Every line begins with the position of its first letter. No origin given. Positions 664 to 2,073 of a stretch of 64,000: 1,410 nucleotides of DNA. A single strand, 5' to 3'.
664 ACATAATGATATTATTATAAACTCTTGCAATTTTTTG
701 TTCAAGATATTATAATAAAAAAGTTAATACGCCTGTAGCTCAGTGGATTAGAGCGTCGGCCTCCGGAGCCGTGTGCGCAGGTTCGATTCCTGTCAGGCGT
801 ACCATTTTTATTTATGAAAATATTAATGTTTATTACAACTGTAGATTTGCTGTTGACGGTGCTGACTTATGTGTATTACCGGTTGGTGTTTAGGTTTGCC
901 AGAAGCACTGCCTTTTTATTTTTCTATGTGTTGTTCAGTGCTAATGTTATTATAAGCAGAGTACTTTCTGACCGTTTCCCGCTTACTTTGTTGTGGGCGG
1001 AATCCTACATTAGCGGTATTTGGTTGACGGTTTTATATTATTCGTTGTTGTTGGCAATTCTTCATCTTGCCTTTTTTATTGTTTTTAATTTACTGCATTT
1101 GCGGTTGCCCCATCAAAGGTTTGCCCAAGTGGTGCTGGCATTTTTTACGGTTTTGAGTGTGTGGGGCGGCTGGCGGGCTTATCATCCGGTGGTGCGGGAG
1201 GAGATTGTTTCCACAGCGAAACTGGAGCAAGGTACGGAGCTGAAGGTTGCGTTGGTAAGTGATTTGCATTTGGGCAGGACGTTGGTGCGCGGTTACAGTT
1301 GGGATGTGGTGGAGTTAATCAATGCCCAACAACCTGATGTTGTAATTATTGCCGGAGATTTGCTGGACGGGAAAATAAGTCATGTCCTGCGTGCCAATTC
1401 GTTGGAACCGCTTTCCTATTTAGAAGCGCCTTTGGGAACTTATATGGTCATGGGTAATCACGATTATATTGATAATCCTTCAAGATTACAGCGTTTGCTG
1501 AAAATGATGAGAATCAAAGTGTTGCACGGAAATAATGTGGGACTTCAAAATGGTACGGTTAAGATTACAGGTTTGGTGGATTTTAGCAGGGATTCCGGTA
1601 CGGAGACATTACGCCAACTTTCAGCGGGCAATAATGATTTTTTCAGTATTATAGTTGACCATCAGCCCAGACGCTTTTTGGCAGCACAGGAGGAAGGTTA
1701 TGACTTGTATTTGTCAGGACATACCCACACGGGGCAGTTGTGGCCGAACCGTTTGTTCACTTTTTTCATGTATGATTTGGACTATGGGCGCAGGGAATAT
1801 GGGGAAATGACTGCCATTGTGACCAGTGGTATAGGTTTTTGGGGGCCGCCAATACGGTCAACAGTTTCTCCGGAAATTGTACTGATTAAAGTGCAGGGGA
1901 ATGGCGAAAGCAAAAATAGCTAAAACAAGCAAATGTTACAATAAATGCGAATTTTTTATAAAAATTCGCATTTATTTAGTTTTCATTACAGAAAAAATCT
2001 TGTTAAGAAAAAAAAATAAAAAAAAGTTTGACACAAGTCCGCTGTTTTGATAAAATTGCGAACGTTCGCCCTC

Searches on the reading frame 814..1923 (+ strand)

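Call 52: search_protein_families(library=pfam, proteins=[window:814-1923:+], max_evalue=0.001)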
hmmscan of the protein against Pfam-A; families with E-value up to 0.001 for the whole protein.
window:814-1923:+ (369 aa): 2 families
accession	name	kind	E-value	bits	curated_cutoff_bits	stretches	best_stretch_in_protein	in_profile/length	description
PF00149.33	Metallophos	-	2e-14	54.9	21.5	1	143-306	1-190/191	Calcineurin-like phosphoesterase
PF12850.12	Metallophos_2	-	2.3e-08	34.7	27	1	143-306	1-118/154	Calcineurin-like phosphoesterase superfamily domain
